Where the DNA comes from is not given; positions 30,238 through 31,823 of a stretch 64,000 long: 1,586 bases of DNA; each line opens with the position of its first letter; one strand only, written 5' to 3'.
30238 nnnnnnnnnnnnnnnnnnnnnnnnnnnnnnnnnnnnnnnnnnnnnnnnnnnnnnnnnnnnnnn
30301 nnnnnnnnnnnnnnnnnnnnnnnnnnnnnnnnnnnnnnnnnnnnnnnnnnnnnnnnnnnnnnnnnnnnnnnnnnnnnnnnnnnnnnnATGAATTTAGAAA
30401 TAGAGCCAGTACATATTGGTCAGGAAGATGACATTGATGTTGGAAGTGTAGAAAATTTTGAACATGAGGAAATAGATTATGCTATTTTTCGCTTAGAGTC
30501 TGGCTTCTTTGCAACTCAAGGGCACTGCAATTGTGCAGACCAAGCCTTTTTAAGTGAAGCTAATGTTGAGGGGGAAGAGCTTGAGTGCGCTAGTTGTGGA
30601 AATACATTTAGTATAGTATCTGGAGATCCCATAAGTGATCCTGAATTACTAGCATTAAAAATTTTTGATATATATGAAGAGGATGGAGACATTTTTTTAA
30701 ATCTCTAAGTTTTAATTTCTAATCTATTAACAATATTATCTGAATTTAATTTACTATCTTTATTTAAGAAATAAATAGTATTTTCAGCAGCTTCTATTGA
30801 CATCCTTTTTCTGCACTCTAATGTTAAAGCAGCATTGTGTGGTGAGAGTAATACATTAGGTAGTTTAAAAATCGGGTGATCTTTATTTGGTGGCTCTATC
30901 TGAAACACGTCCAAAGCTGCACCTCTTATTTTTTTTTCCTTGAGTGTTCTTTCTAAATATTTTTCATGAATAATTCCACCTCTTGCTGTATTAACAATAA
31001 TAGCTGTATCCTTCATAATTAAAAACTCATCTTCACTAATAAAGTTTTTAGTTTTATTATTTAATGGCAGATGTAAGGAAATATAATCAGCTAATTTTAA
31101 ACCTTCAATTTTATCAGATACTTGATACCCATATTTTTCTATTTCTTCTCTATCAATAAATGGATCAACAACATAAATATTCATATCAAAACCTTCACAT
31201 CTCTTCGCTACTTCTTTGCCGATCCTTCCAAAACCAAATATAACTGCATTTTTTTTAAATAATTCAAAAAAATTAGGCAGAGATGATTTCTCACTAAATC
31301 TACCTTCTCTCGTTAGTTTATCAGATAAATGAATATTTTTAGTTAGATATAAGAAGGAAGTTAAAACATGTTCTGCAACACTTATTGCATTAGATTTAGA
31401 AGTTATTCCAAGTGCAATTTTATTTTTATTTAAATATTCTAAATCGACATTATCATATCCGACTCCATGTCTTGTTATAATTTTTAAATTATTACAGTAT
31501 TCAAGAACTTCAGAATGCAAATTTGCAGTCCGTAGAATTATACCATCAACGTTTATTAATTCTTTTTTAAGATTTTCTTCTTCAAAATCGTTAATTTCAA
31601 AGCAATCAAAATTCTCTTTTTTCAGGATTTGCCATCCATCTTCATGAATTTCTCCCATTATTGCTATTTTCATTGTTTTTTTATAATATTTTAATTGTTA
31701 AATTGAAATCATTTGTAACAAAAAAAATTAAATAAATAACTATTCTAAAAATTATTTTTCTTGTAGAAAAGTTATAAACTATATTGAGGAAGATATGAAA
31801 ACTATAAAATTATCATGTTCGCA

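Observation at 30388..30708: Rieske-fold mini-protein with both histidine ligands replaced by cysteine (C-x-C ... C-x-x-C)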

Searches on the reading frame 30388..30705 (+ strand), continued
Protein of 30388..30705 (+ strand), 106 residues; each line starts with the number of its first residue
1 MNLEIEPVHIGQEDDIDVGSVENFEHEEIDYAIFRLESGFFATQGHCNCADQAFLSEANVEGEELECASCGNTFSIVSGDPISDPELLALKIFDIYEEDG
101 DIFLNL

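Call 69: search_protein_families(library=pfam, proteins=[P0158, P0166, P0186, P0205, P0213, P0224, P0169, P0222, P0257, P0201], max_evalue=0.001)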
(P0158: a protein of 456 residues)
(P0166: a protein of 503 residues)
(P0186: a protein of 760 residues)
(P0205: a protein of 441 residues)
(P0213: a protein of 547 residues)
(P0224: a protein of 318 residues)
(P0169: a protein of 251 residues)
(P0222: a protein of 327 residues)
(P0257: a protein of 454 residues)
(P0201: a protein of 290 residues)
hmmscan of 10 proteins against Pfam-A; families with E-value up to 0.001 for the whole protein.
P0158 (456 aa): 3 families
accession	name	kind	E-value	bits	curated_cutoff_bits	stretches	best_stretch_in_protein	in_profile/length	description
PF00487.30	FA_desaturase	-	1.1e-29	104.4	29.7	1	60-299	2-250/253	Fatty acid desaturase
PF00355.32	Rieske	-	1.3e-17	63.9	20.3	1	351-437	2-88/88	Rieske [2Fe-2S] domain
PF13806.12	Rieske_2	-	1.8e-08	34.7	27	1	351-447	2-103/104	Rieske-like [2Fe-2S] domain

P0166 (503 aa): 3 families
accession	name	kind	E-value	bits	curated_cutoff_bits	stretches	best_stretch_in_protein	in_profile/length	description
PF00355.32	Rieske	-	6.2e-16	58.5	20.3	1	75-161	2-87/88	Rieske [2Fe-2S] domain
PF00353.25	HemolysinCabind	-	3e-07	30.7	23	1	318-348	1-31/36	RTX calcium-binding nonapeptide repeat (4 copies)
PF13806.12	Rieske_2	-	5e-07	30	27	1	75-172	2-103/104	Rieske-like [2Fe-2S] domain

P0186 (760 aa): 5 families
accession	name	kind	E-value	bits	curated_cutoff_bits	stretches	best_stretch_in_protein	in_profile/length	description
PF00487.30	FA_desaturase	-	1.8e-38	133.2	29.7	1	79-322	2-251/253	Fatty acid desaturase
PF00355.32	Rieske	-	5.4e-16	58.7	20.3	1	372-459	2-88/88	Rieske [2Fe-2S] domain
PF00175.26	NAD_binding_1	-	1.3e-15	58.4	22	1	633-741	2-107/109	Oxidoreductase NAD-binding domain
PF13806.12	Rieske_2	-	2.6e-08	34.1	27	1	372-468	2-102/104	Rieske-like [2Fe-2S] domain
PF00970.30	FAD_binding_6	-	0.00093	19.9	21.1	0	549-622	33-98/99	Oxidoreductase FAD-binding domain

P0205 (441 aa): 5 families
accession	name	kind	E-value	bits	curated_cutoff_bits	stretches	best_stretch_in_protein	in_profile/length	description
PF00355.32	Rieske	-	1.4e-19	70.2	20.3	1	54-141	2-88/88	Rieske [2Fe-2S] domain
PF00175.26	NAD_binding_1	-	2.9e-16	60.5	22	1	314-423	2-108/109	Oxidoreductase NAD-binding domain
PF13806.12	Rieske_2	-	1.7e-08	34.7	27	1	54-149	2-101/104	Rieske-like [2Fe-2S] domain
PF00970.30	FAD_binding_6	-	9.5e-08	32.7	21.1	1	243-303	46-98/99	Oxidoreductase FAD-binding domain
PF08030.17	NAD_binding_6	-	3.5e-05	24.3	22.2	0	311-375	4-75/156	Ferric reductase NAD binding domain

P0213 (547 aa): 4 families
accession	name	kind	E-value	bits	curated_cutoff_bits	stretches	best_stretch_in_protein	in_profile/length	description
PF07992.20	Pyr_redox_2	-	5.5e-27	95.4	26.1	1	118-399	2-278/291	Pyridine nucleotide-disulphide oxidoreductase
PF00070.33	Pyr_redox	-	2.4e-10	41.2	22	1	257-329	1-70/82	Pyridine nucleotide-disulphide oxidoreductase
PF00355.32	Rieske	-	5e-08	33.2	20.3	1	4-80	11-87/88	Rieske [2Fe-2S] domain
PF13738.12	Pyr_redox_3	-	6e-05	22.9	30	1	211-372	123-287/305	Pyridine nucleotide-disulphide oxidoreductase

P0224 (318 aa): 3 families
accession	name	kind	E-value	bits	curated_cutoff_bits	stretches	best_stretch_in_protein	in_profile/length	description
PF00487.30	FA_desaturase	-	8.9e-21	75.2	29.7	1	20-155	116-251/253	Fatty acid desaturase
PF00355.32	Rieske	-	1.3e-16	60.7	20.3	1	218-304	2-88/88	Rieske [2Fe-2S] domain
PF13806.12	Rieske_2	-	8.4e-09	35.7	27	1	218-314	2-103/104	Rieske-like [2Fe-2S] domain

P0169 (251 aa): 3 families
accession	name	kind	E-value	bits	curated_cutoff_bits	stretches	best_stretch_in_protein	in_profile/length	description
PF00355.32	Rieske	-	4.1e-17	62.3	20.3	1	152-237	3-87/88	Rieske [2Fe-2S] domain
PF13806.12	Rieske_2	-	1.1e-07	32.2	27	1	152-248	3-103/104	Rieske-like [2Fe-2S] domain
PF00903.31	Glyoxalase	-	0.00028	21.7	20.6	1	15-125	6-121/121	Glyoxalase/Bleomycin resistance protein/Dioxygenase superfamily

P0222 (327 aa): 2 families
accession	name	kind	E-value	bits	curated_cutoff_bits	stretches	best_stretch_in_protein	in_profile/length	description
PF00355.32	Rieske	-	3.3e-13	49.8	20.3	1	50-126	12-87/88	Rieske [2Fe-2S] domain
PF00175.26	NAD_binding_1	-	0.00011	23.2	22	1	250-308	52-107/109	Oxidoreductase NAD-binding domain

P0257 (454 aa): 4 families
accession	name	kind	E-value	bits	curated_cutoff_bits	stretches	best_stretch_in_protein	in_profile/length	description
PF00355.32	Rieske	-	2.4e-34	117.6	20.3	2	361-439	9-87/88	Rieske [2Fe-2S] domain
PF11563.14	Protoglobin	-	2e-27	96.6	25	1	22-186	5-156/158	Protoglobin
PF13806.12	Rieske_2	-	4.2e-15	56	27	1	366-447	14-100/104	Rieske-like [2Fe-2S] domain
PF22543.2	Rieske_4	-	1.6e-13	51.4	28.4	2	225-295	1-75/119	Soluble Rieske-type ferredoxin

P0201 (290 aa): 3 families
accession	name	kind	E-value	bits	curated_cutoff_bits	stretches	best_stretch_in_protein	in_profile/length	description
PF00355.32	Rieske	-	1.5e-34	118.2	20.3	2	202-278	11-87/88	Rieske [2Fe-2S] domain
PF22543.2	Rieske_4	-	4.7e-20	72.5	28.4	2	71-145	1-79/119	Soluble Rieske-type ferredoxin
PF13806.12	Rieske_2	-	5.2e-16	58.9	27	2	202-284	11-98/104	Rieske-like [2Fe-2S] domain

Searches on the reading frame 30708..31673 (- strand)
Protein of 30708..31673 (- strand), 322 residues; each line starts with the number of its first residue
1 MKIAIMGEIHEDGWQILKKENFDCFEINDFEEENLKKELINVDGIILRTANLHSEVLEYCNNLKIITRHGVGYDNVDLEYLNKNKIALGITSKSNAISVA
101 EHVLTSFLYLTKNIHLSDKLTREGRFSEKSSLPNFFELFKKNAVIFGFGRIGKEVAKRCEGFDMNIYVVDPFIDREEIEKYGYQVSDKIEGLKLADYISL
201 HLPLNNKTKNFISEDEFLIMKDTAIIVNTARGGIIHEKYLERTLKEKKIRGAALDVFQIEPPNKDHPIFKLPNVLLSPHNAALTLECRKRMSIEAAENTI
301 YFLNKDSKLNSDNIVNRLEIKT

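Call 3: search_protein_families(library=pfam, proteins=[window:30708-31673:-], max_evalue=1)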
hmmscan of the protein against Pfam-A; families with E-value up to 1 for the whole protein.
window:30708-31673:- (322 aa): 8 families
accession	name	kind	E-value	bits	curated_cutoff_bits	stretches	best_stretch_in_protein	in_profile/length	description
PF02826.25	2-Hacid_dh_C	-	2.8e-52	177.1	25.1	1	106-281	3-178/178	D-isomer specific 2-hydroxyacid dehydrogenase, NAD binding domain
PF00389.36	2-Hacid_dh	-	4.4e-26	91.6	24.6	1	3-310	1-131/134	D-isomer specific 2-hydroxyacid dehydrogenase, catalytic domain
PF00670.27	AdoHcyase_NAD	-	0.0013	19.3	27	1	141-231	24-111/162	S-adenosyl-L-homocysteine hydrolase, NAD binding domain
PF00044.30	Gp_dh_N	-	0.013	16.3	31.7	1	144-177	4-38/101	Glyceraldehyde 3-phosphate dehydrogenase, NAD binding domain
PF02254.24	TrkA_N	-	0.02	15.6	23.8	1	144-175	2-33/116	TrkA-N domain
PF03435.24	Sacchrp_dh_NADP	-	0.064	14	25.1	1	144-178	2-40/129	Saccharopine dehydrogenase NADP binding domain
PF07991.19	KARI_N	-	0.16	12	20.6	1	140-239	4-103/165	Acetohydroxy acid isomeroreductase, NADPH-binding domain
PF13241.12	NAD_binding_7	-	0.24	12.5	22.1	1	136-179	3-45/104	Putative NAD(P)-binding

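Call 33: search_protein_families(library=ncbifam, proteins=[window:30708-31673:-], max_evalue=1e-10)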
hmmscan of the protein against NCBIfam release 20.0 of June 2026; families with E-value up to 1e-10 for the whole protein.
window:30708-31673:- (322 aa): 21 families
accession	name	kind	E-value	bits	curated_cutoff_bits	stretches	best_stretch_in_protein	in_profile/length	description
TIGR01327.1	PGDH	equivalog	1.2e-75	255.3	454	1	2-311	1-309/525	phosphoglycerate dehydrogenase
NF009714.1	PRK13243.1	equivalog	4.3e-54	184.1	455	1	2-306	4-316/332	glyoxylate reductase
NF006263.0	PRK08410.1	equivalog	1.1e-48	166.2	389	1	22-305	25-309/311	D-2-hydroxyacid dehydrogenase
NF008759.0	PRK11790.1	equivalog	4.3e-47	160.7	404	1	2-315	13-329/410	phosphoglycerate dehydrogenase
NF005069.0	PRK06487.1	equivalog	5.1e-47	160.5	448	1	31-305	38-313/320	2-hydroxyacid dehydrogenase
NF005750.0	PRK07574.1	equivalog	1.6e-45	155.8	329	1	28-317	77-371/386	NAD-dependent formate dehydrogenase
NF011938.0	PRK15409.1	equivalog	1.4e-40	139.3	492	1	20-311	21-317/324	glyoxylate/hydroxypyruvate reductase GhrB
NF041369.1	Dhydh_Halo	equivalog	1.9e-37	129.2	400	1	71-292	64-284/305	D-2-hydroxyacid dehydrogenase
NF005387.0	PRK06932.1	equivalog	2.7e-34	118.6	492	1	39-281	42-288/314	2-hydroxyacid dehydrogenase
NF001309.0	PRK00257.1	equivalog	2.6e-26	92.5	434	1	138-312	114-287/379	4-phosphoerythronate dehydrogenase PdxB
NF005027.0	PRK06436.1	equivalog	6.4e-25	87.9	261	1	61-319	48-292/303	2-hydroxyacid dehydrogenase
NF006374.0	PRK08605.1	subfamily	2.7e-24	85.8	356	1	2-262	3-268/332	D-lactate dehydrogenase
NF000492.1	vanH_gen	exception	2.8e-23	82.5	540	1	63-283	67-291/312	D-lactate dehydrogenase VanH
NF000004.1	vanH-D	exception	2e-20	73.2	550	1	62-281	72-295/323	D-lactate dehydrogenase VanH-D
NF009127.0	PRK12480.1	equivalog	9.2e-19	67.6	579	1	18-260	22-264/330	D-lactate dehydrogenase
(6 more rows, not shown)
